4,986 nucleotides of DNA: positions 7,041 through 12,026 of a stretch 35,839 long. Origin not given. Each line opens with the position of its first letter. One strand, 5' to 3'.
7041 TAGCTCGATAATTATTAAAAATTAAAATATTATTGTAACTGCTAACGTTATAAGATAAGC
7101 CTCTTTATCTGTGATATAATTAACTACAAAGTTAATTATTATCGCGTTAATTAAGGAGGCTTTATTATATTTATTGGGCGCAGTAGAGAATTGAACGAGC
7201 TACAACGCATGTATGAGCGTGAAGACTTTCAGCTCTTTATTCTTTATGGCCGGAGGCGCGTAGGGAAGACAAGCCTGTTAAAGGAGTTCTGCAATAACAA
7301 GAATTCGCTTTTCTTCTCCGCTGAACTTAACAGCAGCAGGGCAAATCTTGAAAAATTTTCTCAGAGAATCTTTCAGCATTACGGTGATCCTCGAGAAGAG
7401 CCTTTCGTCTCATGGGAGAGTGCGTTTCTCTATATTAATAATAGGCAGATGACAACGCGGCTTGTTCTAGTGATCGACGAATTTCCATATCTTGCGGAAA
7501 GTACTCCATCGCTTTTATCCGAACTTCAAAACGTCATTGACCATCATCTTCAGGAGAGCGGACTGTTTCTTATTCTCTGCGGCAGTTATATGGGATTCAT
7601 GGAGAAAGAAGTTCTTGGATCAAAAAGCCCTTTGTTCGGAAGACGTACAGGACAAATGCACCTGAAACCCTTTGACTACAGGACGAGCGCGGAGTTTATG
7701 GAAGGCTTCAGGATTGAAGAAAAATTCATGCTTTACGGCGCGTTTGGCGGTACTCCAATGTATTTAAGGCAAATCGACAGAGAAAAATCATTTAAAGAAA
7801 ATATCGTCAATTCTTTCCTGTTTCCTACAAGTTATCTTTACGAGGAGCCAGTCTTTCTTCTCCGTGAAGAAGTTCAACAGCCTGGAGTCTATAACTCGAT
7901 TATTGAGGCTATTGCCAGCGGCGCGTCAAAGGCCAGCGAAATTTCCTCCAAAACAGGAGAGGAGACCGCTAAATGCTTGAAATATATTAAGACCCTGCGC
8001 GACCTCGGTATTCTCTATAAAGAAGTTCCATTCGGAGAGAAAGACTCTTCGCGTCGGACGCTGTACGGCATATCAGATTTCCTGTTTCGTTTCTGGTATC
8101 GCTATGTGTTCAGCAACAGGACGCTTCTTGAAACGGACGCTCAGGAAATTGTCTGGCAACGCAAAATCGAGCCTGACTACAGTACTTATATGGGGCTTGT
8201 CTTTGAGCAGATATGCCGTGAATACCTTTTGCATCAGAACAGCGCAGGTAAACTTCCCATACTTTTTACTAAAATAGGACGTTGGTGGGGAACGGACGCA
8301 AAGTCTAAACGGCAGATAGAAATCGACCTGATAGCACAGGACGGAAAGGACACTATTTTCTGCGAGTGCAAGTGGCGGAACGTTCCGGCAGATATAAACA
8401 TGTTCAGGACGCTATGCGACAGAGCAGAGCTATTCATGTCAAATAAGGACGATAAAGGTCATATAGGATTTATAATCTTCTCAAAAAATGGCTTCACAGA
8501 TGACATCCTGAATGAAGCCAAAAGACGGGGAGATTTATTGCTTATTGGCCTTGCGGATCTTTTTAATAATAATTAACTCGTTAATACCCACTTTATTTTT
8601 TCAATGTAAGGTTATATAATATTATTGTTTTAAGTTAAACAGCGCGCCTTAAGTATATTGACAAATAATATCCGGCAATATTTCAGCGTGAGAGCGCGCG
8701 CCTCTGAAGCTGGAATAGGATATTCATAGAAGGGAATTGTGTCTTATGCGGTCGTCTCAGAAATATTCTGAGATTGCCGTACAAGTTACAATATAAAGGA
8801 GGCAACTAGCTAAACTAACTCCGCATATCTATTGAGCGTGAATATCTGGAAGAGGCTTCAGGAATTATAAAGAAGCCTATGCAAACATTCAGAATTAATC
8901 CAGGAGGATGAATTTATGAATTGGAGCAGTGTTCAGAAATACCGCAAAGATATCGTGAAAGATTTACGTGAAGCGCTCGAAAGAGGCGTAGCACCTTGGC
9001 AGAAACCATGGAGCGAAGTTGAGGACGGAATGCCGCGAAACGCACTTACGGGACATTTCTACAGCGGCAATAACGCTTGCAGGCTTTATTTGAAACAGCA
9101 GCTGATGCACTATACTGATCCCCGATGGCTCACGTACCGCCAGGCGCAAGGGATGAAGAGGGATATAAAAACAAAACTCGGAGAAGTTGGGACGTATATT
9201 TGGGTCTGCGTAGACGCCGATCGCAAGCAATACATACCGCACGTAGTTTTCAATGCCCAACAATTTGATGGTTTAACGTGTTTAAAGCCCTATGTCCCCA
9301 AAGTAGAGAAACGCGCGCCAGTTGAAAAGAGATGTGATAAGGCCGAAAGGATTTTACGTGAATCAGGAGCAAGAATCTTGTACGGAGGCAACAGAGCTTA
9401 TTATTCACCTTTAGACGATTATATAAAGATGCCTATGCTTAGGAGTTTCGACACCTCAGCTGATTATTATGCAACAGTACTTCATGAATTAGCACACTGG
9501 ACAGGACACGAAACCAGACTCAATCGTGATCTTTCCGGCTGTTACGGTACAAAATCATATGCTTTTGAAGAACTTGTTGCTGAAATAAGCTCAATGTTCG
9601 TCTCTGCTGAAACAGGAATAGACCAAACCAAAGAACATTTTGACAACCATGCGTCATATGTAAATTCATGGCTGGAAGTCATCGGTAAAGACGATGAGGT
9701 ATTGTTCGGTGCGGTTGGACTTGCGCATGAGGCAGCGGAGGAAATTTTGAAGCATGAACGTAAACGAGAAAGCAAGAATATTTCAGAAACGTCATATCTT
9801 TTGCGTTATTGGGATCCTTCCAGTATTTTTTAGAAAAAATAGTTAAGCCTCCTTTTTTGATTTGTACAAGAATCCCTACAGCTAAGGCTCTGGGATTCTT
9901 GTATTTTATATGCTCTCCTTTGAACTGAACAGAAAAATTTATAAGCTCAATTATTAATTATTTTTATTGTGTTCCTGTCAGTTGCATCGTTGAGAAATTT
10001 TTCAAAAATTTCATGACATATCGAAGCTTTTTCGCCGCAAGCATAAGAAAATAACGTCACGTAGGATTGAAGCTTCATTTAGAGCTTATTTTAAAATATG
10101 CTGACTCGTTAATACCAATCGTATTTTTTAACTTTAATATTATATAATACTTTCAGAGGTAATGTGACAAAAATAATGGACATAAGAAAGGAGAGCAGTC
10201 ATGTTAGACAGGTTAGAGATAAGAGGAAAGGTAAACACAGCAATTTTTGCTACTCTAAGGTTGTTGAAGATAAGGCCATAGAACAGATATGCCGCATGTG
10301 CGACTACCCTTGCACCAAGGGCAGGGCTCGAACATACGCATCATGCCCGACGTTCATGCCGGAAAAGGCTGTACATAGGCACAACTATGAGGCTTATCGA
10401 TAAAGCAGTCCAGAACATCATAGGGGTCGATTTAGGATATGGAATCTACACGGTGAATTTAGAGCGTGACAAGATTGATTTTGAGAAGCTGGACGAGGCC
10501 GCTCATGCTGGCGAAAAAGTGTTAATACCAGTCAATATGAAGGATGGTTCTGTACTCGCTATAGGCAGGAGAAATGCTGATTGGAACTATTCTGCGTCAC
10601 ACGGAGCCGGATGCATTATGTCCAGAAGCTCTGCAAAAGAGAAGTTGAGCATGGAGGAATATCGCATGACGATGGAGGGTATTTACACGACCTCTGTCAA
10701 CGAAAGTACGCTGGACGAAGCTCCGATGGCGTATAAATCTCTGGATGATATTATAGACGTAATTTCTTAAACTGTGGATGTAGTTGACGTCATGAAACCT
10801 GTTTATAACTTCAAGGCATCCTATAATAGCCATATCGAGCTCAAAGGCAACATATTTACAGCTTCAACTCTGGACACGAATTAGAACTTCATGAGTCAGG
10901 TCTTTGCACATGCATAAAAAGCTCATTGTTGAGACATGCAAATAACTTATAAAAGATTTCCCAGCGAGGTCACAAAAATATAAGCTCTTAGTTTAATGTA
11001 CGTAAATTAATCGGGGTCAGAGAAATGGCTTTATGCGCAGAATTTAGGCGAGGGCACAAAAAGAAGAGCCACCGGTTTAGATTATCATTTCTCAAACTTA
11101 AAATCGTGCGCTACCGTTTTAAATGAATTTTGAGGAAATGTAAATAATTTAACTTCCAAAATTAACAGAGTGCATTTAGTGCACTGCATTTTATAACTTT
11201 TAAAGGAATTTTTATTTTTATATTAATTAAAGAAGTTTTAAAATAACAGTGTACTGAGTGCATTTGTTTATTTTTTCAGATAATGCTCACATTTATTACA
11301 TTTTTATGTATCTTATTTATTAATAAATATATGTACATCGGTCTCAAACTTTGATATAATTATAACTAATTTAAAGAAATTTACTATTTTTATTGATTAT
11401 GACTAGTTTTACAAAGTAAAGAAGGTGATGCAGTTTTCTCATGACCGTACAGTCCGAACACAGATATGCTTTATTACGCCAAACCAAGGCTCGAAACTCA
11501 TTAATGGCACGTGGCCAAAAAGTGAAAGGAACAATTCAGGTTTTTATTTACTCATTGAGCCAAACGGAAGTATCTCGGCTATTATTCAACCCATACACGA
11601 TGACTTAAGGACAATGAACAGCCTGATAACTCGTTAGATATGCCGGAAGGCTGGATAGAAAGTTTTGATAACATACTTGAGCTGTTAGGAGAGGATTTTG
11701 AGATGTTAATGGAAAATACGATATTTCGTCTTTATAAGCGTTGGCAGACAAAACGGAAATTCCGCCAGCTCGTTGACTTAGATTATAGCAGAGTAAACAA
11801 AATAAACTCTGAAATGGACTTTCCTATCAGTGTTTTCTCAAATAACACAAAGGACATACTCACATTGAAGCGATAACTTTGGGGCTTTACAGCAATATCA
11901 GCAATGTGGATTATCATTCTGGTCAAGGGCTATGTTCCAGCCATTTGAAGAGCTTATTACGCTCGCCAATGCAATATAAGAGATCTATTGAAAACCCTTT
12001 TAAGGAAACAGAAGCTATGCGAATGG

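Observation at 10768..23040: Every in-frame TGA falls where a glycine is expected, and conserved Gly positions also read Val: a G-to-T transversion signature or a trace of TGA=Gly coding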

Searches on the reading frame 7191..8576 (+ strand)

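Call 7: search_protein_families(library=pfam, proteins=[window:7191-8576:+])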
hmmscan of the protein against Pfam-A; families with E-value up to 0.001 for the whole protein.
window:7191-8576:+ (461 aa): 5 families
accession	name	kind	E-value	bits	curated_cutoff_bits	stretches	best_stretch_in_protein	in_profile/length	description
PF03008.20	DUF234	-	8.3e-28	97.2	22.5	1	302-398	1-92/100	Archaea bacterial proteins of unknown function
PF01637.24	ATPase_2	-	1.3e-25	91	33.2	1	2-194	9-224/225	ATPase domain predominantly from Archaea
PF13401.12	AAA_22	-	1.3e-08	35.7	27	1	14-133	6-124/130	AAA domain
PF13173.12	AAA_14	-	1e-07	32.5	27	1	14-164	3-126/129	AAA domain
PF13191.12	AAA_16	-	0.00013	22.9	32.6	0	7-115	15-158/167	AAA ATPase domain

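Call 57: search_protein_families(library=padloc, proteins=[window:7191-8576:+], max_evalue=0.00001)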
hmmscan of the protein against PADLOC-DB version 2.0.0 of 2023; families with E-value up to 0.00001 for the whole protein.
window:7191-8576:+ (461 aa): 6 families
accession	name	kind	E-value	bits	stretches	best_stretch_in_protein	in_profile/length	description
PDLC04984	PDC-S27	-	5.9e-60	201.5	1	2-437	12-456/474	-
PDLC04985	PDC-S27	-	1.5e-26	91.4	1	2-424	14-444/484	-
PDLC04789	PDC-S01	-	3e-13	47.6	1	14-281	18-249/375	-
PDLC04791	PDC-S01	-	3.5e-06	23.9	1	5-210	12-189/395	-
PDLC04787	PDC-S01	-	5.9e-06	23.4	0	14-207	28-204/412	-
PDLC04786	PDC-S01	-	6.7e-06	23.1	0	2-98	9-96/439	-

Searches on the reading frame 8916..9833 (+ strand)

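Call 7: search_protein_families(library=pfam, proteins=[window:8916-9833:+])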
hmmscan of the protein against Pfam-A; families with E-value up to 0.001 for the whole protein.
window:8916-9833:+ (305 aa): 2 families
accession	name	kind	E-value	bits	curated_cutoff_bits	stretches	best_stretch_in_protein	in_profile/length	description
PF18818.7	MPTase-PolyVal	-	8e-44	149.2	27.5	1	142-266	2-123/126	Zincin-like metallopeptidase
PF08401.16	ArdcN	-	6.1e-21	75.3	22.6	1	8-96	2-89/123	N-terminal domain of anti-restriction factor ArdC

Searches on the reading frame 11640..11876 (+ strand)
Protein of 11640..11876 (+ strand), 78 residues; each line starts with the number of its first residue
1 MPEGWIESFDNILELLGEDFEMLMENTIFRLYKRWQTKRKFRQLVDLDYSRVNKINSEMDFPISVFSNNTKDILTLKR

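Call 26: search_protein_families(library=pfam, max_evalue=0.01, proteins=[window:11640-11876:+])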
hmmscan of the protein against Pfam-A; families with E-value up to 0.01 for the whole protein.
window:11640-11876:+ (78 aa): 1 family
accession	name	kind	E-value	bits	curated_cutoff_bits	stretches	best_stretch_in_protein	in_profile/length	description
PF15963.11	Myb_DNA-bind_7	-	0.004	17.4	31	1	7-72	17-81/88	Myb DNA-binding like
